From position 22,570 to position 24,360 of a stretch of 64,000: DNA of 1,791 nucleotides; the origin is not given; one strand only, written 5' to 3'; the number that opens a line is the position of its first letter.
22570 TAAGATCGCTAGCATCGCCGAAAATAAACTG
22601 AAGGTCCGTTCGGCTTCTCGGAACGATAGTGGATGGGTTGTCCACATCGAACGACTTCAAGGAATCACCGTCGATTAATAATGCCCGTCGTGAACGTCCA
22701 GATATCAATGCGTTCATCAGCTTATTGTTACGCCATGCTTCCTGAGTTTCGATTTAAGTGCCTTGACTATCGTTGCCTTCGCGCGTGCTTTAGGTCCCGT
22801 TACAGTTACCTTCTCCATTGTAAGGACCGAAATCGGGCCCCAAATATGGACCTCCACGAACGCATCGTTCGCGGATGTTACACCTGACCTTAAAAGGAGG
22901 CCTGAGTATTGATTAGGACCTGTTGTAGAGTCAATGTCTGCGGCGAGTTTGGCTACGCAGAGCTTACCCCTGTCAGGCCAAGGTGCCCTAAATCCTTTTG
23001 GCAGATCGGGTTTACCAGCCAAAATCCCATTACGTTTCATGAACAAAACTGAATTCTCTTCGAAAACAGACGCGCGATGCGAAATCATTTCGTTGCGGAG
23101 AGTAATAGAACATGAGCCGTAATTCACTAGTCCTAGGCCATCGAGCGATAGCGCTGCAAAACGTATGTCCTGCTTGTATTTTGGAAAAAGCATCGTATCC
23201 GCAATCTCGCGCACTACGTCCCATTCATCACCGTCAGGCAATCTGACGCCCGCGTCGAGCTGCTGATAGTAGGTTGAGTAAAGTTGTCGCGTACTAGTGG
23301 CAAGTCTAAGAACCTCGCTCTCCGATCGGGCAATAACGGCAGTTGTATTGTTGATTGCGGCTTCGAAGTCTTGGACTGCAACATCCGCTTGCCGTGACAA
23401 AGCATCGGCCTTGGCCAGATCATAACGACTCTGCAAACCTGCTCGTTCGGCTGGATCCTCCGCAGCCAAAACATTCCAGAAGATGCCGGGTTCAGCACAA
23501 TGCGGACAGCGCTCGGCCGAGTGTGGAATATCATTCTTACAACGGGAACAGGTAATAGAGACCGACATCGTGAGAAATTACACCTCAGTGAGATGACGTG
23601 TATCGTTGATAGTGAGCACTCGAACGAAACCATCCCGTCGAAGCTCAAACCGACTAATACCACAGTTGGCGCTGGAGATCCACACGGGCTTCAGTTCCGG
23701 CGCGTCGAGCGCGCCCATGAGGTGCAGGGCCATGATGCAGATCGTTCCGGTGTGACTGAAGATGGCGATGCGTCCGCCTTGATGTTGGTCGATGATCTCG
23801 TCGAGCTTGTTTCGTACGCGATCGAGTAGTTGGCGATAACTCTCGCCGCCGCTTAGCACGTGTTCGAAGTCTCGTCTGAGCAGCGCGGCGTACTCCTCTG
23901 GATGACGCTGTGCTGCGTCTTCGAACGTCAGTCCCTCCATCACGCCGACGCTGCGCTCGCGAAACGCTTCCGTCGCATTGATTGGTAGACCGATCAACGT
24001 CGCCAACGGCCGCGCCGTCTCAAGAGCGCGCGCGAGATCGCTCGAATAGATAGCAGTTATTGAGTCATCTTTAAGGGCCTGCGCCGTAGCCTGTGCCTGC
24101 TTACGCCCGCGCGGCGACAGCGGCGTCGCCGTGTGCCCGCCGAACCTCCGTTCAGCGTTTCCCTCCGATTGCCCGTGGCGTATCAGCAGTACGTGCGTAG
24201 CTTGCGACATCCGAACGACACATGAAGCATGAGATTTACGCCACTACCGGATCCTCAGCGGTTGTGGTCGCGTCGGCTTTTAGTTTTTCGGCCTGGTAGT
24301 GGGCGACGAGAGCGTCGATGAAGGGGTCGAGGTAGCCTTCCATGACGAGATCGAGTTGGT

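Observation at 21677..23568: AT-rich, translationally coupled two-gene cassette of unknown function; best candidate for an undescribed system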

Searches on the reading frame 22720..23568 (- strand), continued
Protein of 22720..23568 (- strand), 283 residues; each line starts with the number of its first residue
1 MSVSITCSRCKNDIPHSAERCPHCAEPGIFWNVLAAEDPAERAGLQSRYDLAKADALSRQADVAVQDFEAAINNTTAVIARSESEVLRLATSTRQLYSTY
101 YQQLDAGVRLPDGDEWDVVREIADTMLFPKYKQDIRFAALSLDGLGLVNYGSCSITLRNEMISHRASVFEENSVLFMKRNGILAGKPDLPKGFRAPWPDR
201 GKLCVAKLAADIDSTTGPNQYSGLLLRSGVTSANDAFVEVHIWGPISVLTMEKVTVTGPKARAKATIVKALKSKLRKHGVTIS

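Call 59: search_protein_families(library=pfam, proteins=[P0093, P0103, P0113, P0120, P0076], max_evalue=10)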
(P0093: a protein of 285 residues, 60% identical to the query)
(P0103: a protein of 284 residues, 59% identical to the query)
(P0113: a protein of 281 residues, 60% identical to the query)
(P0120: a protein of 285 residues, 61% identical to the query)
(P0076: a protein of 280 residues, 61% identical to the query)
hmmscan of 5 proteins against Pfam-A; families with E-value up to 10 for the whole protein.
P0093 (285 aa): 9 families
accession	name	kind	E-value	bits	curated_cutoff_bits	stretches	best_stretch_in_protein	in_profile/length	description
PF13240.11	Zn_Ribbon_1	-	0.0033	17.6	25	1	7-27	2-22/23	zinc-ribbon domain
PF13248.11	Zn_ribbon_3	-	0.013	15.4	27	1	6-25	4-23/26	zinc-ribbon domain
PF12773.13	DZR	-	0.014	16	27.3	1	7-26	1-20/45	Double zinc ribbon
PF18912.6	DZR_2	-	0.056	13.7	27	1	7-27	24-45/56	Double zinc ribbon domain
PF10571.15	UPF0547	-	0.1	13.2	29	1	7-25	3-21/26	Uncharacterised protein family UPF0547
PF12172.15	zf-ChsH2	-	0.38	11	23.2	1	7-27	14-34/37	ChsH2, rubredoxin-like zinc ribbon domain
PF17032.10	Zn_ribbon_15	-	0.53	11.6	28.9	1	6-25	54-73/73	zinc-ribbon family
PF04606.18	Ogr_Delta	-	0.59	10.6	26.3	1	20-37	1-18/47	Ogr/Delta-like zinc finger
PF18439.7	zf_UBZ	-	2.3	8.4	25.6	1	4-17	2-15/32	Ubiquitin-Binding Zinc Finger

P0103 (284 aa): 15 families
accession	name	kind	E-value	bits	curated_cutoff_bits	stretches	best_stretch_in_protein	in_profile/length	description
PF13248.11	Zn_ribbon_3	-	0.00012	21.8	27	1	5-26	3-24/26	zinc-ribbon domain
PF13240.11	Zn_Ribbon_1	-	0.00083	19.5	25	1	7-27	2-22/23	zinc-ribbon domain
PF12773.13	DZR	-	0.0022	18.5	27.3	1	6-25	26-45/45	Double zinc ribbon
PF01155.25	HypA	-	0.005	17.3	28.9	1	2-27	68-95/112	Hydrogenase/urease nickel incorporation, metallochaperone, hypA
PF17032.10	Zn_ribbon_15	-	0.021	16.1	28.9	1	6-25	54-73/73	zinc-ribbon family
PF10005.14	Zn_ribbon_DZR_6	-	0.03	15.5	23.4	1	6-31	3-28/93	zinc-ribbon domain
PF12172.15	zf-ChsH2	-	0.043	14.1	23.2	1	7-25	14-32/37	ChsH2, rubredoxin-like zinc ribbon domain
PF13920.12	zf-C3HC4_3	-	0.055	13.7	27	1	5-28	24-46/49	Zinc finger, C3HC4 type (RING finger)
PF24460.1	DUF7575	-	0.13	12.1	28.5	1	18-27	3-12/28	Domain of unknown function (DUF7575)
PF14803.11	Zn_ribbon_Nudix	-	0.14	12.6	25.6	1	20-30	2-12/34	Nudix N-terminal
PF12647.12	RNHCP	-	0.18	12.2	24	1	5-28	4-33/90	RNHCP domain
PF07282.18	Cas12f1-like_TNB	-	0.23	12.1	26.3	1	4-26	28-48/60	Cas12f1-like, TNB domain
PF24463.1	DUF7577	-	4.6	7.4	28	1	19-25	3-9/27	Domain of unknown function (DUF7577)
PF24458.1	DUF7573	-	5.4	7.5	30.2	0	14-28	7-21/39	Domain of unknown function (DUF7573)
PF18073.7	Zn_ribbon_LapB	-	6.1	7.1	25.7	0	7-26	3-22/28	Rubredoxin metal binding domain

P0113 (281 aa): 5 families
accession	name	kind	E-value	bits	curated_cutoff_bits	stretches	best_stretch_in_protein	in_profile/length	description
PF18912.6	DZR_2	-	0.074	13.3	27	1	6-27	23-45/56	Double zinc ribbon domain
PF24228.1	CrAss_Ring_1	-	0.13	12.1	27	1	89-138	210-259/272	Phage tail ring protein 1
PF12773.13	DZR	-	0.14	12.8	27.3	1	7-26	1-20/45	Double zinc ribbon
PF01155.25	HypA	-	1.3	9.5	28.9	1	2-27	68-95/112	Hydrogenase/urease nickel incorporation, metallochaperone, hypA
PF13240.11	Zn_Ribbon_1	-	1.8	8.9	25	1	7-27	2-22/23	zinc-ribbon domain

P0120 (285 aa): 4 families
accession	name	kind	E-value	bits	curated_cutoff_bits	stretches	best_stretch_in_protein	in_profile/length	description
PF12773.13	DZR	-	0.0058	17.2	27.3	1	7-27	1-21/45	Double zinc ribbon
PF13248.11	Zn_ribbon_3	-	0.17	11.8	27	1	5-27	3-25/26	zinc-ribbon domain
PF10571.15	UPF0547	-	0.69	10.5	29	1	6-25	2-21/26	Uncharacterised protein family UPF0547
PF13240.11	Zn_Ribbon_1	-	1.8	8.9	25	1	7-26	2-21/23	zinc-ribbon domain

P0076 (280 aa): 8 families
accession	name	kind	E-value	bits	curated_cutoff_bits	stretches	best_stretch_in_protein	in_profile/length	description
PF12773.13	DZR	-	0.01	16.4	27.3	1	7-25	1-19/45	Double zinc ribbon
PF01155.25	HypA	-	0.019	15.4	28.9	1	3-29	69-97/112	Hydrogenase/urease nickel incorporation, metallochaperone, hypA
PF18912.6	DZR_2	-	0.019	15.2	27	1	6-27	23-45/56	Double zinc ribbon domain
PF17032.10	Zn_ribbon_15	-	0.084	14.1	28.9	1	6-25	54-73/73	zinc-ribbon family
PF13240.11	Zn_Ribbon_1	-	0.14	12.4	25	1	7-27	2-22/23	zinc-ribbon domain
PF10571.15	UPF0547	-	0.25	12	29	1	6-25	2-21/26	Uncharacterised protein family UPF0547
PF13248.11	Zn_ribbon_3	-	5.9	6.9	27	0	5-26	3-24/26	zinc-ribbon domain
PF24460.1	DUF7575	-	9.4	6.1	28.5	1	18-26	3-11/28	Domain of unknown function (DUF7575)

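Call 60: search_protein_families(library=pfam, proteins=[P0004, P0008, P0013, P0027, P0034, P0055], max_evalue=1)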
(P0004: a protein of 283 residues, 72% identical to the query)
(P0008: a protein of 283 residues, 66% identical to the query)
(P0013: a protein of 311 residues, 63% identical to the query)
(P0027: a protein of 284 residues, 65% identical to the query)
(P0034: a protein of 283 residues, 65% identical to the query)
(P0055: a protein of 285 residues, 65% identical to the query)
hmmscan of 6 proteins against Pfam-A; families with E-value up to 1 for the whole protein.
P0004 (283 aa): 7 families
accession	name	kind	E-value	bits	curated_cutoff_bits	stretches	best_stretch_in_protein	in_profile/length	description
PF10571.15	UPF0547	-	0.0022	18.5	29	1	7-24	3-20/26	Uncharacterised protein family UPF0547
PF13240.11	Zn_Ribbon_1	-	0.011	16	25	1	7-24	2-19/23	zinc-ribbon domain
PF12773.13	DZR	-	0.047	14.3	27.3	1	7-26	1-20/45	Double zinc ribbon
PF18912.6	DZR_2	-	0.056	13.7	27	1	7-27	24-45/56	Double zinc ribbon domain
PF24426.1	HTH_NDX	-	0.077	13.4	27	1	248-282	6-40/65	NDX Homeobox-like domain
PF23146.2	Zf_IFT144_1st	-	0.42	11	27.5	1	5-24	5-24/25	IFT144, first zinc finger domain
PF17032.10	Zn_ribbon_15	-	0.72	11.1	28.9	0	6-24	54-72/73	zinc-ribbon family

P0008 (283 aa): 7 families
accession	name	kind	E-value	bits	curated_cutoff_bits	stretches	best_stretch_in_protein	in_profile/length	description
PF12773.13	DZR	-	0.005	17.4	27.3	1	7-25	1-19/45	Double zinc ribbon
PF10571.15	UPF0547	-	0.0076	16.8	29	1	7-25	3-21/26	Uncharacterised protein family UPF0547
PF18912.6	DZR_2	-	0.017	15.4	27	1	7-27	24-45/56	Double zinc ribbon domain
PF13240.11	Zn_Ribbon_1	-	0.021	15.1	25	1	7-27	2-22/23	zinc-ribbon domain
PF17032.10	Zn_ribbon_15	-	0.29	12.4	28.9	1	6-25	54-73/73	zinc-ribbon family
PF01155.25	HypA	-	0.37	11.3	28.9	1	2-27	68-95/112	Hydrogenase/urease nickel incorporation, metallochaperone, hypA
PF13248.11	Zn_ribbon_3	-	0.76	9.8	27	0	5-25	3-23/26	zinc-ribbon domain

P0013 (311 aa): 3 families
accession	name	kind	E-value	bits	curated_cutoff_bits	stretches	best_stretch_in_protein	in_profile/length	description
PF12773.13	DZR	-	0.11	13.2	27.3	1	5-26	13-32/45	Double zinc ribbon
PF18912.6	DZR_2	-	0.11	12.8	27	1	7-27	24-45/56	Double zinc ribbon domain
PF16763.10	Spidroin_N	-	0.18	12.3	27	1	34-84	25-77/125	Major ampullate spidroin 1, spider silk protein 1, N-term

P0027 (284 aa): 9 families
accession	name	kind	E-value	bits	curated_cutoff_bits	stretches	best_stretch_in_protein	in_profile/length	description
PF13240.11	Zn_Ribbon_1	-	0.00019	21.5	25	1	7-27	2-22/23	zinc-ribbon domain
PF13248.11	Zn_ribbon_3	-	0.0018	18.1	27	1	5-25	3-23/26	zinc-ribbon domain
PF12773.13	DZR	-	0.0058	17.2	27.3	1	7-25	27-45/45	Double zinc ribbon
PF20909.2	SpGH101_helical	-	0.11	12.9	27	1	55-84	28-58/60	Endo-alpha-N-acetylgalactosaminidase, helical bundle domain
PF24460.1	DUF7575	-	0.34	10.8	28.5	0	18-27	3-12/28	Domain of unknown function (DUF7575)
PF04606.18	Ogr_Delta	-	0.67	10.4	26.3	0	20-32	1-13/47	Ogr/Delta-like zinc finger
PF17032.10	Zn_ribbon_15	-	0.68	11.2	28.9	0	6-25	54-73/73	zinc-ribbon family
PF01155.25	HypA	-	0.8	10.2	28.9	0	5-27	71-95/112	Hydrogenase/urease nickel incorporation, metallochaperone, hypA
PF21349.2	RUBY_RBDX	-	0.93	9.4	26.5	0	7-27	3-25/30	Rubrerythrin, rubredoxin-like domain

P0034 (283 aa): 2 families
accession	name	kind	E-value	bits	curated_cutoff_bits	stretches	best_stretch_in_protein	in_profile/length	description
PF12294.13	DUF3626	-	0.067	12.6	27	1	142-260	83-203/301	Protein of unknown function (DUF3626)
PF13240.11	Zn_Ribbon_1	-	0.21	11.9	25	1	7-26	2-21/23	zinc-ribbon domain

P0055 (285 aa): 5 families
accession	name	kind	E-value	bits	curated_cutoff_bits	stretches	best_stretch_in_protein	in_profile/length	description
PF18912.6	DZR_2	-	0.023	14.9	27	1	7-27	24-45/56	Double zinc ribbon domain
PF12773.13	DZR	-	0.034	14.8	27.3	1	7-26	1-20/45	Double zinc ribbon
PF05407.19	Peptidase_C27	-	0.057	13.9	27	1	21-78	66-120/177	Rubella virus endopeptidase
PF01155.25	HypA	-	0.1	13.1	28.9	1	4-27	70-95/112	Hydrogenase/urease nickel incorporation, metallochaperone, hypA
PF13240.11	Zn_Ribbon_1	-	0.12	12.7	25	1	7-27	2-22/23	zinc-ribbon domain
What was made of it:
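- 22789..23346 (-): Probable SopF/DUF3626-like ADP-ribosyltransferase-fold domain of gene A (about aa 75-260; boundaries approximate). Candidate catalytic residues are Y150 and E239 (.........), with R81, R165 and S167 also invariant. Homologue P0034 hits PF12294 DUF3626 at E 0.067 over aa 142-260 (call 60).
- Closest known: SopF. Same: There is a weak colinear PF12294 hit in a homologue (call 60).
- A colinear but weak DUF3626 hmmscan hit exists in homologue P0034 (call 60).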

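Call 70: fold_search(model_id=the predicted structure, library=viral)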
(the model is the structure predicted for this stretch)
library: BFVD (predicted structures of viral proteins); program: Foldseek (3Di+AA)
matches with E <= 10: 196; with E <= 0.001: 13
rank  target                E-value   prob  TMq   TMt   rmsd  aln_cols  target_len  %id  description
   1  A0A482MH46            9.2e-08  1.00  0.39  0.21  13.5       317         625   14  DUF3626 domain-containing protein [Nodularia phage vB_NspS-kac65v161]
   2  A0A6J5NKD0            6.1e-07  1.00  0.37  0.11  14.0       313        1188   17  Uncharacterized protein [uncultured Caudovirales phage]
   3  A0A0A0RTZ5            7.7e-07  1.00  0.38  0.43   8.6       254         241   17  Uncharacterized protein [Mycobacterium phage Larenn]
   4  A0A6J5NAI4            7.7e-07  1.00  0.38  0.29  13.3       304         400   17  Uncharacterized protein [uncultured Caudovirales phage]
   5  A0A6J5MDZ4            8.7e-07  1.00  0.40  0.14  10.0       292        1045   13  NAT_SF domain containing protein [uncultured Caudovirales phage]
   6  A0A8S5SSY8            9.7e-07  1.00  0.41  0.23   8.4       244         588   15  Minor capsid protein [Siphoviridae sp. ctv838]
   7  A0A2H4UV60            1.0e-06  1.00  0.43  0.44  11.6       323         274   14  Uncharacterized protein [Bodo saltans virus]
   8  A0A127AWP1            1.2e-06  1.00  0.41  0.18   7.2       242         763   14  Uncharacterized protein [Bacillus phage SP-15]
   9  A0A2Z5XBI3            5.7e-06  1.00  0.37  0.34  11.4       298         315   14  (no name in the UniProt tables at hand)
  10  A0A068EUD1            1.3e-05  1.00  0.50  0.18   7.5       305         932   15  ParB-like N-terminal domain-containing protein [Bacillus phage CP-51]
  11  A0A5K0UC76            1.8e-05  1.00  0.44  0.37  14.4       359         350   10  Uncharacterized protein [Yasminevirus sp. GU-2018]
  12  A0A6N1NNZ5            1.0e-04  1.00  0.35  0.53   7.9       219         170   11  Uncharacterized protein [Tupanvirus soda lake]
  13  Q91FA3                4.8e-04  1.00  0.32  0.43   8.6       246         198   11  Uncharacterized protein 422L [Invertebrate iridescent virus 6]
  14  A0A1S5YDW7            3.0e-03  0.97  0.36  0.31  16.2       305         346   12  ORF32 [Betabaculovirus altermyunipunctae]
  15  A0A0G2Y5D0            2.0e-02  0.96  0.34  0.48   6.6       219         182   11  Uncharacterized protein [Acanthamoeba polyphaga mimivirus Kroon]
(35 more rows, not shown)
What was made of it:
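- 22789..23346 (-): BFVD top hit is a DUF3626 protein, E 9e-8 (call 70).
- Closest known: SopF. Same: The best viral match is a DUF3626 protein (call 70).
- The top BFVD hit is a DUF3626 protein at 9e-8 (call 70).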

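Call 75: search_protein_families(library=pfam, proteins=[L001:11335-12633:+], max_evalue=0.01)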
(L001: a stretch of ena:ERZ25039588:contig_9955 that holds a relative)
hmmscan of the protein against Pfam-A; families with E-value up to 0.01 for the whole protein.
L001:11335-12633:+ (432 aa): 1 family
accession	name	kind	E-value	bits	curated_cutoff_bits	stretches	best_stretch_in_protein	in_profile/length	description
PF00656.27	Peptidase_C14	-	4.2e-20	72.9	21.4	1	52-296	1-221/233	Caspase domain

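Call 76: search_protein_families(library=phrogs, proteins=[window:22720-23568:-, P0034], max_evalue=1)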
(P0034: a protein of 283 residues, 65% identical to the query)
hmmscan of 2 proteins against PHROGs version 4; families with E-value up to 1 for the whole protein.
window:22720-23568:- (283 aa): 2 families
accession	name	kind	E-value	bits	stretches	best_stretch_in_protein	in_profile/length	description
phrog_9700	-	unknown function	0.076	12.9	1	4-26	6-28/483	-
phrog_6586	-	unknown function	0.078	13.8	1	4-27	3-26/129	-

P0034 (283 aa): 1 family
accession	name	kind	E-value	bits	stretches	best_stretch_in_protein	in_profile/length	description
phrog_6586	-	unknown function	0.98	10.3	0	4-27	3-26/129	-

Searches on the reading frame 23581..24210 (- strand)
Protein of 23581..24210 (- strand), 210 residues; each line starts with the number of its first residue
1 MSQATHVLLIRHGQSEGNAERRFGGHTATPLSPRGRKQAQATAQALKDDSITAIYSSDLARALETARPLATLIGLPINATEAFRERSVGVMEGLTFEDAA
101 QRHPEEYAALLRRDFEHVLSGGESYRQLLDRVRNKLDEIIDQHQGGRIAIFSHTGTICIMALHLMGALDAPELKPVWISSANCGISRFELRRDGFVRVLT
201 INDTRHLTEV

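Call 3: search_protein_families(library=pfam, proteins=[window:23581-24210:-], max_evalue=1)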
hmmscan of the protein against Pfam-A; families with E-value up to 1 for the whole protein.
window:23581-24210:- (210 aa): 2 families
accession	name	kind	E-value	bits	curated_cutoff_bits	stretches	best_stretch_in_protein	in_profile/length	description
PF00300.27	His_Phos_1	-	1.2e-55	188.6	21.7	1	7-202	1-192/194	Histidine phosphatase superfamily (branch 1)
PF08448.16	PAS_4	-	0.095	13.4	23.1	0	85-135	29-76/110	PAS fold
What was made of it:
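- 23578..24210 (-): Histidine phosphatase (His_Phos_1), last gene of the rpmE-DUF1385-prfA operon. Conserved upstream neighbour, not part of the module elsewhere. PF00300 at 1.2e-55 (call 3).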
